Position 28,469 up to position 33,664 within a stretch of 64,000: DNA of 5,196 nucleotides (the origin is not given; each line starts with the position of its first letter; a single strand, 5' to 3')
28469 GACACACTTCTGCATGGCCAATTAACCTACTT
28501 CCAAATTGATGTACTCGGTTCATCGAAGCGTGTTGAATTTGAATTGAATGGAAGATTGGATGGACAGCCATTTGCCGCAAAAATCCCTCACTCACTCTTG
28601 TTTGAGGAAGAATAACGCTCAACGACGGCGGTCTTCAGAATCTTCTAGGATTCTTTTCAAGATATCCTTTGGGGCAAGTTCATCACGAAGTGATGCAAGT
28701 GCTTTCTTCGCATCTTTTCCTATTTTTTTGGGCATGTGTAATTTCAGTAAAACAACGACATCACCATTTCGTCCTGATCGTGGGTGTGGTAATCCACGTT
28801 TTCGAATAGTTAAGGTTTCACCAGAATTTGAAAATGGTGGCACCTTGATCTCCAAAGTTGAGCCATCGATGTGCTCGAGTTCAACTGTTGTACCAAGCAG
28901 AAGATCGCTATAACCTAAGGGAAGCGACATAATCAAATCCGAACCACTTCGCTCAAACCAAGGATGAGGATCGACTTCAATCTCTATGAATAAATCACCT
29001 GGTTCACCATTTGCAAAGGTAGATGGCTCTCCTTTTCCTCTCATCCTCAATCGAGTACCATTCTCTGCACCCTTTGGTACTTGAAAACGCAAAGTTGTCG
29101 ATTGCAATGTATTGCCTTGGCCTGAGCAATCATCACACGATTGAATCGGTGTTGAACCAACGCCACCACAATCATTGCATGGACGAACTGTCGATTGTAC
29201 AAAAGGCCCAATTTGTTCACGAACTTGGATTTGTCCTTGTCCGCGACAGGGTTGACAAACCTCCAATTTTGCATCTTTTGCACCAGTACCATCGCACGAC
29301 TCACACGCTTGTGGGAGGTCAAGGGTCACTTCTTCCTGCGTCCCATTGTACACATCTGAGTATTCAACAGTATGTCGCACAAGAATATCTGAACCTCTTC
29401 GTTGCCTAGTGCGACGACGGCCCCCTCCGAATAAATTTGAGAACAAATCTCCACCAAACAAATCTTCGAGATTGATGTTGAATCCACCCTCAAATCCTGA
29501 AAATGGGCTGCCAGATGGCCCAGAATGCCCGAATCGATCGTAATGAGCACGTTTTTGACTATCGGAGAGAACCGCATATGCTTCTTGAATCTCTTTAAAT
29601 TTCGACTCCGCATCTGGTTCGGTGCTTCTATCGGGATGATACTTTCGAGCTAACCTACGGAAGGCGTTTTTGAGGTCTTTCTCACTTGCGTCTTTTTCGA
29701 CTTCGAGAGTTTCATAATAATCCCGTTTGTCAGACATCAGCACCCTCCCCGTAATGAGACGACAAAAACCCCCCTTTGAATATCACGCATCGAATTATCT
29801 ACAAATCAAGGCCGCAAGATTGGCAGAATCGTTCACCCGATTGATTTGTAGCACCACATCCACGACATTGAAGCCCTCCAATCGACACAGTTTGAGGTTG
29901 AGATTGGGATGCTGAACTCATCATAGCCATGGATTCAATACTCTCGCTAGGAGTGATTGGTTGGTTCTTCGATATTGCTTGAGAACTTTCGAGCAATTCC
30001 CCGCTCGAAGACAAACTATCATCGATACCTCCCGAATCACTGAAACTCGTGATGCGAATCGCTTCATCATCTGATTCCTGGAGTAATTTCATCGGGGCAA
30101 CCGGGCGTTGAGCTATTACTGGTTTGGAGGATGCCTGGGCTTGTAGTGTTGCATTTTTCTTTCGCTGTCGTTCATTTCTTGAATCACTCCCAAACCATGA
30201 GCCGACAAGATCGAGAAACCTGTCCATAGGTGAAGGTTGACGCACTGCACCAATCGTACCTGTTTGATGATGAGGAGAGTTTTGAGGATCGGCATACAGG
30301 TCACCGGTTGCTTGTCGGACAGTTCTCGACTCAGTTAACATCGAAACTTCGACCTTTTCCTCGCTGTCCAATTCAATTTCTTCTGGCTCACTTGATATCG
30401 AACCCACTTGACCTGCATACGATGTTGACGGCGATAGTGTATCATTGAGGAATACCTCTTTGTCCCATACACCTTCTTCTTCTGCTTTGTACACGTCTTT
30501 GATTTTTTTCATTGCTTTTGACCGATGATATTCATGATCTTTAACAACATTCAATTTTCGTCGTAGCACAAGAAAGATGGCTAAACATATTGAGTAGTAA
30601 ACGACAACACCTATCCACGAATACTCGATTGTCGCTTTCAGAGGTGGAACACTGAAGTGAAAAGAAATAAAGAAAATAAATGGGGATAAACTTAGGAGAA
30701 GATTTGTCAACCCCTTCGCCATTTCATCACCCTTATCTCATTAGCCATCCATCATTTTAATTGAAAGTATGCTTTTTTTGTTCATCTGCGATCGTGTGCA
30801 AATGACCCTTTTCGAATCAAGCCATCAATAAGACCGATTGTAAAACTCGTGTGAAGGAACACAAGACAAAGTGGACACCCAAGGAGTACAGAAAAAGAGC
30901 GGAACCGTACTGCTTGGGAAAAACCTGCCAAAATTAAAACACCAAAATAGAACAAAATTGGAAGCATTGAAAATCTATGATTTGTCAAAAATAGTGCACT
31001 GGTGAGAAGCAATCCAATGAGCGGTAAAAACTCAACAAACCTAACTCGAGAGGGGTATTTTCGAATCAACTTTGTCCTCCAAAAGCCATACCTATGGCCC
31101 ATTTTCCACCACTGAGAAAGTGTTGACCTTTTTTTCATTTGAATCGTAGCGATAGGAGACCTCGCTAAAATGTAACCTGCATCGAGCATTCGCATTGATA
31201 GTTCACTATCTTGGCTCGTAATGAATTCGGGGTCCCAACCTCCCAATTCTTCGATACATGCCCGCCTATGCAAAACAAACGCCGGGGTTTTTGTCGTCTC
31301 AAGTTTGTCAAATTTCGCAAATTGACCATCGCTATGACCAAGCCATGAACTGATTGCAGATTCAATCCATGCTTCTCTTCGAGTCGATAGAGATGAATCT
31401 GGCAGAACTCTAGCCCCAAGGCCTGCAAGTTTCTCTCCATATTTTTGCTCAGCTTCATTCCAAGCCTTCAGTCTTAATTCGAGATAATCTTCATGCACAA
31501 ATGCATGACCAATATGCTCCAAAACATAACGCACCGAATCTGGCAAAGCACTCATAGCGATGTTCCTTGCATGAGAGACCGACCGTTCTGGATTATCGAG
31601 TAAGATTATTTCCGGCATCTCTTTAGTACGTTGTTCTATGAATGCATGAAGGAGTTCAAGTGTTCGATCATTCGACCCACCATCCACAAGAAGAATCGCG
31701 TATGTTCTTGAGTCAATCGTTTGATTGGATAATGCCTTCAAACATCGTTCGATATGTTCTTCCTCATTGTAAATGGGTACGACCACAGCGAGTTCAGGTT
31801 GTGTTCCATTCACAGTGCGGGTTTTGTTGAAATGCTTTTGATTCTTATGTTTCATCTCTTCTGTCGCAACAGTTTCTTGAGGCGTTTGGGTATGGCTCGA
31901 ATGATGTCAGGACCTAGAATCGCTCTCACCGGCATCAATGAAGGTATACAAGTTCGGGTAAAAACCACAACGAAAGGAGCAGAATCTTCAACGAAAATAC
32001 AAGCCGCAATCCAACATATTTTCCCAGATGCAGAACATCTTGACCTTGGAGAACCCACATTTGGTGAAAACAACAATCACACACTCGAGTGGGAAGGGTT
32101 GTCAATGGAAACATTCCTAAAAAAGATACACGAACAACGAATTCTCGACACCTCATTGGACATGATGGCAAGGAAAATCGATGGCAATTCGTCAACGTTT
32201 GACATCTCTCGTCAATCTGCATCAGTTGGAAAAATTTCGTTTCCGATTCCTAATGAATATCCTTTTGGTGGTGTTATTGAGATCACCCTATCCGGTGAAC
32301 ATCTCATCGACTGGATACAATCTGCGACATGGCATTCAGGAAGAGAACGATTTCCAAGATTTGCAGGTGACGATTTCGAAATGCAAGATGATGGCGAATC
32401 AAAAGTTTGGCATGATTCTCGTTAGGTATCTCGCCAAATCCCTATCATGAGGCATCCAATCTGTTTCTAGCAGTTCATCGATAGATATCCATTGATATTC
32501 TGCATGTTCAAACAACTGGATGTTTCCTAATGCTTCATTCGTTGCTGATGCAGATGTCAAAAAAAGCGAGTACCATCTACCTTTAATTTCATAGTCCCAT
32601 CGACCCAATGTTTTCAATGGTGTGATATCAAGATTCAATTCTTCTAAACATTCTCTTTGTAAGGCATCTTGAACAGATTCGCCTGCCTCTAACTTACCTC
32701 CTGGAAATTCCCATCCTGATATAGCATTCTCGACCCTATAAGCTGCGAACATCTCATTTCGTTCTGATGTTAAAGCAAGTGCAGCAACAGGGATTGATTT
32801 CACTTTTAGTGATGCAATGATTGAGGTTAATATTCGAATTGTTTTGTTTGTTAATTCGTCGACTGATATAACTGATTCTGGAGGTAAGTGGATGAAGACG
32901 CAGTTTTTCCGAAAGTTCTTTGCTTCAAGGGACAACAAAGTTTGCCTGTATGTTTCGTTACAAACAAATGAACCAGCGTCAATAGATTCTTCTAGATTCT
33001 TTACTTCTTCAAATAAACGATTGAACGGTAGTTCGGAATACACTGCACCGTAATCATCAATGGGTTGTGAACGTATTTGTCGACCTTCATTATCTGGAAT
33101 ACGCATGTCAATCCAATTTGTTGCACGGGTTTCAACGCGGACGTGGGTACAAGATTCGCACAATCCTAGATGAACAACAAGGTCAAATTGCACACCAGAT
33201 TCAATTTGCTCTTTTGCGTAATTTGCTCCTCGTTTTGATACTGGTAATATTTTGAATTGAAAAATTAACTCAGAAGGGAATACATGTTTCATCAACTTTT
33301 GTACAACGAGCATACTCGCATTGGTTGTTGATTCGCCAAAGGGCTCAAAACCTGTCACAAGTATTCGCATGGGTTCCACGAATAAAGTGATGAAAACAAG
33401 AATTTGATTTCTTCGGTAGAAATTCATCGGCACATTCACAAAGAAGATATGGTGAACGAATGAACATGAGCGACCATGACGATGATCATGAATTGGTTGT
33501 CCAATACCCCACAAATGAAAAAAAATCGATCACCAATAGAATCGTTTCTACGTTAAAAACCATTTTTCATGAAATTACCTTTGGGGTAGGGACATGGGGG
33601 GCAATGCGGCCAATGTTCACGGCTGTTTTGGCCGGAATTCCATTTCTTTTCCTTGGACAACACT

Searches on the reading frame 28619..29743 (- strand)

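Call 6: search_protein_families(library=pfam, proteins=[window:28619-29743:-], max_evalue=0.001)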
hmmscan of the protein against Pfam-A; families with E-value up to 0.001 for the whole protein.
window:28619-29743:- (374 aa): 3 families
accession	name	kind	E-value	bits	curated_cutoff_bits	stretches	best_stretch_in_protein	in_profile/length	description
PF01556.23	DnaJ_C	-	3.1e-35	121.9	26.6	1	122-338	3-152/152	DnaJ C terminal domain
PF00226.36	DnaJ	-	6.6e-25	87.4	27.8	1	8-69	1-63/63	DnaJ domain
PF00684.25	DnaJ_CXXCXGXG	-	5.5e-12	46.2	32.7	1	147-210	1-65/65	DnaJ central domain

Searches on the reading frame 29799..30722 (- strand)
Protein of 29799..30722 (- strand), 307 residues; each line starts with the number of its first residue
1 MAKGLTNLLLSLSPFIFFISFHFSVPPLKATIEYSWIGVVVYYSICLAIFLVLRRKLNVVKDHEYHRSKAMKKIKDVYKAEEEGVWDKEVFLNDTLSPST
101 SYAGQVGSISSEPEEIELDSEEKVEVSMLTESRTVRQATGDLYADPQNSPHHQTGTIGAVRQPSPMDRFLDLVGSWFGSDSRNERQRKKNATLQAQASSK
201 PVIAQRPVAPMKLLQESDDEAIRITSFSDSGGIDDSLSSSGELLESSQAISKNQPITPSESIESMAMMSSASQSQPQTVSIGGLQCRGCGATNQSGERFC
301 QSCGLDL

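Call 6: search_protein_families(library=pfam, proteins=[window:29799-30722:-], max_evalue=0.001)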
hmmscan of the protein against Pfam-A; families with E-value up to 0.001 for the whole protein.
window:29799-30722:- (307 aa): 2 families
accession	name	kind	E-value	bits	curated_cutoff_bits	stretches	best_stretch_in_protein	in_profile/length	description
PF24463.1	DUF7577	-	0.00021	21.3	28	1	283-304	2-23/27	Domain of unknown function (DUF7577)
PF13240.11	Zn_Ribbon_1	-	0.00054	20.1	25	1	286-304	2-20/23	zinc-ribbon domain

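Call 13: search_protein_families(library=ncbifam, proteins=[window:29799-30722:-], max_evalue=1)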
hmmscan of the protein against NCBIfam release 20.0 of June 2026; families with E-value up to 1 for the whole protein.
window:29799-30722:- (307 aa): 2 families
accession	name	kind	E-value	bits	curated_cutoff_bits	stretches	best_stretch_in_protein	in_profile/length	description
NF001842.0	PRK00567.1-3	equivalog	0.055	13.5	146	1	28-83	73-128/147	large-conductance mechanosensitive channel protein MscL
NF033157.1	SWFGD_domain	domain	0.18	11.6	35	1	166-188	6-27/29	SWFGD domain-containing protein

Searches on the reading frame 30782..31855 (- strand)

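Call 6: search_protein_families(library=pfam, proteins=[window:30782-31855:-], max_evalue=0.001)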
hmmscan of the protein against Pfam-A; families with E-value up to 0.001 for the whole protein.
window:30782-31855:- (357 aa): 4 families
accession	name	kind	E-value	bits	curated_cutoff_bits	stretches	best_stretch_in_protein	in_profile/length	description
PF00535.33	Glycos_transf_2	-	3.4e-13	50.3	23.3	1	24-126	2-97/168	Glycosyl transferase family 2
PF13641.12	Glyco_tranf_2_3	-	3.7e-08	34.1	27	1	20-249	1-220/230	Glycosyltransferase like family 2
PF13632.12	Glyco_trans_2_3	-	8.3e-08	32.7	27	1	193-317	76-181/198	Glycosyl transferase family group 2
PF10111.15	Glyco_tranf_2_2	-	7e-05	22.9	27.3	0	24-97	2-73/276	Glycosyltransferase like family 2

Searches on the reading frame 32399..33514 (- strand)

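Call 6: search_protein_families(library=pfam, proteins=[window:32399-33514:-], max_evalue=0.001)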
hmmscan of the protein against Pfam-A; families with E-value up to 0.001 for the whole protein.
window:32399-33514:- (371 aa): 3 families
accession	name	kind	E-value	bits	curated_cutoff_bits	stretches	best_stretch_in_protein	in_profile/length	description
PF01470.22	Peptidase_C15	-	3.1e-25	89.8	22.7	1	49-238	1-196/204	Pyroglutamyl peptidase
PF00293.34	NUDIX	-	3.7e-18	66.3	21.1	1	243-362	6-132/134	NUDIX domain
PF14815.12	NUDIX_4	-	2.9e-05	24.3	35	1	268-350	27-100/113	NUDIX domain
